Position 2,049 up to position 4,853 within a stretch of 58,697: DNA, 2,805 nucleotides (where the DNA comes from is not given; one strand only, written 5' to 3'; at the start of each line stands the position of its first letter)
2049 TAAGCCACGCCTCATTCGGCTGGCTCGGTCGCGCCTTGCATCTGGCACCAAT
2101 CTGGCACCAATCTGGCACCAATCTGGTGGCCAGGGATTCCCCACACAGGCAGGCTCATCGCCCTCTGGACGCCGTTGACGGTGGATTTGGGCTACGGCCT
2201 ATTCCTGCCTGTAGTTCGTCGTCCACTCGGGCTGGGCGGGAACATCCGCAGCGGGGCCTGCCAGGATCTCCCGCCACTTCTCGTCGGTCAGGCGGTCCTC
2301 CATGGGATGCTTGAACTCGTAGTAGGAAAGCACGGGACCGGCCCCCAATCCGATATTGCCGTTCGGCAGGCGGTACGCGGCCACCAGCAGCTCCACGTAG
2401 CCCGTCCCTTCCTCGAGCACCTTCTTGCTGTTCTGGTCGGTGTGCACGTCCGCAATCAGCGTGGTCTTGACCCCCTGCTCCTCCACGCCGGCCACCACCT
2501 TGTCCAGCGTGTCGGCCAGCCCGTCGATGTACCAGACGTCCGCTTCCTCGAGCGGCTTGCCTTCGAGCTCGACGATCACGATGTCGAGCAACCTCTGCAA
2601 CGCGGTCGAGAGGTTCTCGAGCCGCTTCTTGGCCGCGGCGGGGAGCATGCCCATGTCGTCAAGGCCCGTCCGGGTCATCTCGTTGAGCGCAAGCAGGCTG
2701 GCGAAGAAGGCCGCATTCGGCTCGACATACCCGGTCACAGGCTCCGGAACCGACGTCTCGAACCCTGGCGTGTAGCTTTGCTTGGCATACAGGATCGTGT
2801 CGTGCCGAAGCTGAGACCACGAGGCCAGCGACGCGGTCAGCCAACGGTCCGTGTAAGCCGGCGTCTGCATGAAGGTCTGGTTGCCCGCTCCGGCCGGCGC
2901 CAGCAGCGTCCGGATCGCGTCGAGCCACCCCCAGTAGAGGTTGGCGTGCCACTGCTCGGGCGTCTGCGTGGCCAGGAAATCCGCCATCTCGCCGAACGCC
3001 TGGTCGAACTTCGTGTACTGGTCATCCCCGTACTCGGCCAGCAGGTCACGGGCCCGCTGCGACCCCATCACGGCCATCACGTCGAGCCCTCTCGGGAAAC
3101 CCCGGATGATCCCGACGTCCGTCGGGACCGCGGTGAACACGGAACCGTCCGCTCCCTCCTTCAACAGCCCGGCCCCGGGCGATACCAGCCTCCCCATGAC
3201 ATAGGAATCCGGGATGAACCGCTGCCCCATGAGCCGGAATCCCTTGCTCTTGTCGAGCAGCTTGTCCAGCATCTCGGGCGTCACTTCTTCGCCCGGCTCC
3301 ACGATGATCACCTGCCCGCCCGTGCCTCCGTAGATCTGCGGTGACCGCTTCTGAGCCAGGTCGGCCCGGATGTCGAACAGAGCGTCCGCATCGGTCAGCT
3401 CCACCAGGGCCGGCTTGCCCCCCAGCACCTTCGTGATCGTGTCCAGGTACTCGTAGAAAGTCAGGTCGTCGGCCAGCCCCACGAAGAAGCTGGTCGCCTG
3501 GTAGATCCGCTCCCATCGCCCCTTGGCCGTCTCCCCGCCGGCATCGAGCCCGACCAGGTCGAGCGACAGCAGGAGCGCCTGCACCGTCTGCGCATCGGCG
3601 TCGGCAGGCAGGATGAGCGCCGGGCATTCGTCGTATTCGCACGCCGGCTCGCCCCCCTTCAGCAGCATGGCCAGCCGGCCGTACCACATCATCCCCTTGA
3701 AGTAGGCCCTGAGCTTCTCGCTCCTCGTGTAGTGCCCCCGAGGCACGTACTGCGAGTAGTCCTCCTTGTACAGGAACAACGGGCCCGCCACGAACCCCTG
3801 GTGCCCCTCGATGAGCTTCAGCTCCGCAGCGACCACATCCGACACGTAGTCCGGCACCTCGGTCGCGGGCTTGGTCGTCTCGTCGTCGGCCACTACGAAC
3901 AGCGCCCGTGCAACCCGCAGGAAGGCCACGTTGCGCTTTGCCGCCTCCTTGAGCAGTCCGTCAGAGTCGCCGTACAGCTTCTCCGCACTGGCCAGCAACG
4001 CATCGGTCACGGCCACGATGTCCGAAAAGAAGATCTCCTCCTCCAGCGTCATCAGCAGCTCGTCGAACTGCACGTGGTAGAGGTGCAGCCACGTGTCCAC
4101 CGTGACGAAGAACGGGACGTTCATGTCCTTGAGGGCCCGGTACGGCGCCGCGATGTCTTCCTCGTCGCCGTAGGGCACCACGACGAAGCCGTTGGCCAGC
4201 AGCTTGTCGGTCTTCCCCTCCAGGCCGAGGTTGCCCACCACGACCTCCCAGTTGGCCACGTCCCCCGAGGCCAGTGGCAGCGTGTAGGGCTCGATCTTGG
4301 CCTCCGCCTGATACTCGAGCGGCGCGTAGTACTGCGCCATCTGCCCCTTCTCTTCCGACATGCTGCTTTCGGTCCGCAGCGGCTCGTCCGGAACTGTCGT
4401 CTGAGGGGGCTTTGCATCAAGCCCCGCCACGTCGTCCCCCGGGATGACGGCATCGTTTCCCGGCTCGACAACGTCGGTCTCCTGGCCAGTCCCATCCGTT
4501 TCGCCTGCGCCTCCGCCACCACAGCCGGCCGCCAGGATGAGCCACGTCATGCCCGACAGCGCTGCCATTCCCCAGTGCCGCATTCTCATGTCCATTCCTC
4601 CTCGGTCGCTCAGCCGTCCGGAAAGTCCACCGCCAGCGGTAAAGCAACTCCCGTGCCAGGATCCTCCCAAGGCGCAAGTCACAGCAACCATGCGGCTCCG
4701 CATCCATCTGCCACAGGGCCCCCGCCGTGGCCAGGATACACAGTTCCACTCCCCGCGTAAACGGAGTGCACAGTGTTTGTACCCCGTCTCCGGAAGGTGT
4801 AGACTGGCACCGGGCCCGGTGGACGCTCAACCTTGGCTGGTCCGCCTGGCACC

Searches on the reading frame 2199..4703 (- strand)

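Call 50: search_protein_families(library=pfam, proteins=[window:2199-4703:-], max_evalue=0.00001)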
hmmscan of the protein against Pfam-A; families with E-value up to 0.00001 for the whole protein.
window:2199-4703:- (834 aa): 1 family
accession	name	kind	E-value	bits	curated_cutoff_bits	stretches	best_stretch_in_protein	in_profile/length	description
PF11369.13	DUF3160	-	9.6e-178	593.1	25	1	165-828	5-632/632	Protein of unknown function (DUF3160)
